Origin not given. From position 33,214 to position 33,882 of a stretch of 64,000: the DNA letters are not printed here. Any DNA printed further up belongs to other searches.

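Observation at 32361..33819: Each repressor copy has its own palindromic operator: co-variation of the HTH domain and the operator arms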

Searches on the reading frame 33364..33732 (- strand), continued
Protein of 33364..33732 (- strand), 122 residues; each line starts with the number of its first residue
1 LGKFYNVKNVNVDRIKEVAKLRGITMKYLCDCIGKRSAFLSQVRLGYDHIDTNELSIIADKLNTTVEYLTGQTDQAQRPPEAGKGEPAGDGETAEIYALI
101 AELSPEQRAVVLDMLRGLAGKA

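Call 46: search_protein_families(library=padloc, proteins=[window:33364-33732:-], max_evalue=0.01)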
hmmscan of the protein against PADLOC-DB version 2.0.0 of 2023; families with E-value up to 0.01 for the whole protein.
window:33364-33732:- (122 aa): 8 families
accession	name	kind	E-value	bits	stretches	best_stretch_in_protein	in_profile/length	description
PDLC03948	RmrA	-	0.0002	18.4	1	8-72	6-70/397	-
PDLC04775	PDC-M69A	-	0.00024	19.6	1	14-76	11-73/113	-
PDLC04142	capH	-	0.00025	20.1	1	7-119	3-99/103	capH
PDLC03953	RmrA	-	0.00054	17.3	1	11-74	6-69/373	-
PDLC04762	PDC-M64C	-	0.003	15.6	1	12-66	29-83/97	-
PDLC03954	RmrA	-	0.0031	14.5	1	6-75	6-75/380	-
PDLC03947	RmrA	-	0.0074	13.1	1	7-76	8-77/383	-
PDLC03951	RmrA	-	0.0089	13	0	7-77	5-75/400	-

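Call 47: search_solved_structures(query=A3, max_evalue=1, show_alignments=2)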
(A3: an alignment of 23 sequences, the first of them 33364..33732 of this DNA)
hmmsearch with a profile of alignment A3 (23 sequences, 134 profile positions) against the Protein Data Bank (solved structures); distinct sequences matched with E-value up to 1: 10.
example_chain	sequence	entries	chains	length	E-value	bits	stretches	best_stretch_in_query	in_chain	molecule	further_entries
7t5u_A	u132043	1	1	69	0.046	16.6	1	10-60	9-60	Helix-turn-helix domain-containing protein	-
2b5a_A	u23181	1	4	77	0.088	15.7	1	12-53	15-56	C.BclI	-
7n1n_B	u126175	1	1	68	0.15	14.9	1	11-68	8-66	ComR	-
7n10_B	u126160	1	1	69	0.23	14.3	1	11-68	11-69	ComR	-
9sf2_A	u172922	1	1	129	0.28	14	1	11-46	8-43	Transcriptional regulator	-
2p5t_A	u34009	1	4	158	0.38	13.6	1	11-62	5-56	Putative transcriptional regulator PezA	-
8ezt_A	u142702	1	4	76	0.4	13.5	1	12-67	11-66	HipB(Lp)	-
5uk3_A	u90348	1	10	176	0.48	13.3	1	15-77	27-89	Uncharacterized protein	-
3qr0_A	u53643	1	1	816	0.57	13.1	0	64-116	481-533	phospholipase C-beta (PLC-beta)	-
6rnz_A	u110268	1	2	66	0.84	12.5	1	10-66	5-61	HTH-type transcriptional regulator DdrOC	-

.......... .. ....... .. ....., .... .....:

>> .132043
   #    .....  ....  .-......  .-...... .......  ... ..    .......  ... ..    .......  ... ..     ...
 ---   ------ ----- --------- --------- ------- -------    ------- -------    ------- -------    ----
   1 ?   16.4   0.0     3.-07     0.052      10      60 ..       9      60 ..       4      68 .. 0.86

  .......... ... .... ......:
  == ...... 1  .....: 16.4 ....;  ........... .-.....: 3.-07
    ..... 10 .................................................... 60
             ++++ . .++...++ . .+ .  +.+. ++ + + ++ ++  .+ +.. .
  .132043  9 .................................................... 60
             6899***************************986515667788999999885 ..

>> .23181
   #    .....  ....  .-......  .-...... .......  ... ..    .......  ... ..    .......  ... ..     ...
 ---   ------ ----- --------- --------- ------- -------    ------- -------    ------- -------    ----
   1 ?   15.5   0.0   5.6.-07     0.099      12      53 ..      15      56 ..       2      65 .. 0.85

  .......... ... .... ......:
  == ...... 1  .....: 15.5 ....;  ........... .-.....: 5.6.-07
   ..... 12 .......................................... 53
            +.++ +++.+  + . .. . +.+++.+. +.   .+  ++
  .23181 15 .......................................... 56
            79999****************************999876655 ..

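Call 53: search_dna_similar(query=window:33364-33732:-, collection=phages, mode=protein, max_evalue=0.001, max_rows=15)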
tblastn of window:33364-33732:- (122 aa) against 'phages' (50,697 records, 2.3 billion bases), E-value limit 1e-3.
Records with a match: 7; places in all: 7; records where one place covers at least 80% of the query: 5.
Best place of each record, by identity: <60% 7.
By first word of the organism name: Brevibacillus 4; Bacteriophage 2; Leuconostoc 1.
By host as written in the record: Brevibacillus laterosporus 4; - 2; Lactococcus lactis 1.
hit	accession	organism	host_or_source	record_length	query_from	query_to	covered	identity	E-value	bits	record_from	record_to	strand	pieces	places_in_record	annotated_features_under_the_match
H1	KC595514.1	Brevibacillus phage Jimmer2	Brevibacillus laterosporus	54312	1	121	99%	26.6%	2e-4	45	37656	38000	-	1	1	transcriptional regulator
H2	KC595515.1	Brevibacillus phage Jimmer1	Brevibacillus laterosporus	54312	1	121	99%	26.6%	2e-4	45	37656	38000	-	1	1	transcriptional regulator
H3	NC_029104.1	Brevibacillus phage Jimmer1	Brevibacillus laterosporus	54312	1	121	99%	26.6%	2e-4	45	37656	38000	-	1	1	transcriptional regulator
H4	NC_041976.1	Brevibacillus phage Jimmer2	Brevibacillus laterosporus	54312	1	121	99%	26.6%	2e-4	45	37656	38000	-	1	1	transcriptional regulator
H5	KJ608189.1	Leuconostoc phage LLC-1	Lactococcus lactis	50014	9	118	90%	27.6%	2e-5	47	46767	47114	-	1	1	transcriptional regulator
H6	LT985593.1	Bacteriophage sp.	-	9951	12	77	54%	39.4%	1e-4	45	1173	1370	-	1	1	record has no annotation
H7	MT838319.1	Bacteriophage sp.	human fecal samples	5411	10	74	53%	34.8%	5e-4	44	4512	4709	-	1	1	record has no annotation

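Call 55: predict_structure(alignment_id=A3)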
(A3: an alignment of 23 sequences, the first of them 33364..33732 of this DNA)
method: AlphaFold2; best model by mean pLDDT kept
length: 122 residues; sequences in the alignment: 23
mean_pLDDT: 74.6   pTM: 0.54
mean pLDDT of the five models: 74.6, 73.9, 70.6, 70.5, 69.1
residues with pLDDT >= 90: 37; 70-90: 44; 50-70: 19; < 50: 22
segments of 3 or more residues with pLDDT < 50: 1-3, 77-92
pLDDT, mean of each block of 10 residues (from residue 1): 59 90 91 93 90 90 87 55 40 59 75 72 46
secondary structure, 60 per line:
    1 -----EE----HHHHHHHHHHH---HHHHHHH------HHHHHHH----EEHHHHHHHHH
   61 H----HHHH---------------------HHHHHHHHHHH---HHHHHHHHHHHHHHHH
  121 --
elements in order: H12-22 H26-32 H39-45 H52-61 H66-69 H91-101 H105-120

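Call 59: fold_search(model_id=the predicted structure, library=pdb)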
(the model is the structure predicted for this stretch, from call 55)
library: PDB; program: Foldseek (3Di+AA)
matches with E <= 10: 496; with E <= 0.001: 3
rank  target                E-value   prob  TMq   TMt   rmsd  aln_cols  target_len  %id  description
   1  9iaq_B                4.4e-04  1.00  0.52  0.56  12.3       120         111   15  Arbitrium controls lysis-lysogeny through the activation of a small antirepressor protein in the majority of arbitrium (released 2026-01-14)
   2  9iaq_D                5.4e-04  1.00  0.51  0.54  12.1       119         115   15  Arbitrium controls lysis-lysogeny through the activation of a small antirepressor protein in the majority of arbitrium (released 2026-01-14)
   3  9iaq_A                6.5e-04  1.00  0.53  0.57  12.6       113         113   17  Arbitrium controls lysis-lysogeny through the activation of a small antirepressor protein in the majority of arbitrium (released 2026-01-14)
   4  4o8b                  2.9e-03  1.00  0.43  0.51  13.0       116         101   20  Crystal structure of transcriptional regulator BswR (released 2014-02-12)
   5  1b0n_A                3.1e-03  1.00  0.40  0.46  15.2       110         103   20  SINR PROTEIN/SINI PROTEIN COMPLEX (released 1999-01-13)
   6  4jcy_A                3.3e-03  1.00  0.43  0.55  12.3       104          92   21  Crystal structure of the Restriction-Modification Controller Protein C.Csp231I OR operator complex (released 2014-02-26)
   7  4jqd_F                3.3e-03  1.00  0.41  0.52  12.6       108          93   20  Crystal structure of the Restriction-Modification Controller Protein C.Csp231I OL operator complex (released 2014-04-02)
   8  4jqd_E                3.7e-03  1.00  0.43  0.53  13.2       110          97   21  Crystal structure of the Restriction-Modification Controller Protein C.Csp231I OL operator complex (released 2014-04-02)
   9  3lfp                  3.9e-03  1.00  0.44  0.54  13.1       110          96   21  Crystal Structure of the Restriction-Modification Controller Protein C.Csp231I (released 2011-02-02)
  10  4jcx_B                4.8e-03  1.00  0.42  0.52  12.8       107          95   20  Crystal structure of the Restriction-Modification Controller Protein C.Csp231I OL operator complex (released 2014-02-26)
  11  4jcx_A                5.1e-03  1.00  0.42  0.52  12.9       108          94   19  Crystal structure of the Restriction-Modification Controller Protein C.Csp231I OL operator complex (released 2014-02-26)
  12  9sf2_A                7.8e-03  1.00  0.43  0.43  15.2       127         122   16  Phage Phi106 repressor in complex with AimX (released 2026-01-14)
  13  9a7f_A                1.2e-02  0.98  0.40  0.37  13.4       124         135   18  Integrative model of RGHR-DLDH1 by crosslinking MS and deep learning (released 2024-09-18)
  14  6xgt_A                1.4e-02  0.99  0.43  0.34  13.7       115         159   14  Crystal structure of cyanase from the thermophilic fungus Thermomyces lanuginosus (released 2021-01-27)
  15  1lli_A                1.5e-02  1.00  0.42  0.55   4.0        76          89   16  THE CRYSTAL STRUCTURE OF A MUTANT PROTEIN WITH ALTERED BUT IMPROVED HYDROPHOBIC CORE PACKING (released 1994-08-31)
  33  3jxb_C                4.8e-02  1.00  0.43  0.72   3.4        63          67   19  Crystal structure of the P22 c2 repressor protein in complex with synthetic operator 9C (released 2010-01-19)
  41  2r1j_L                5.8e-02  1.00  0.42  0.71   2.0        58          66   21  Crystal Structure of the P22 c2 Repressor protein in complex with the synthetic operator 9T (released 2008-04-29)
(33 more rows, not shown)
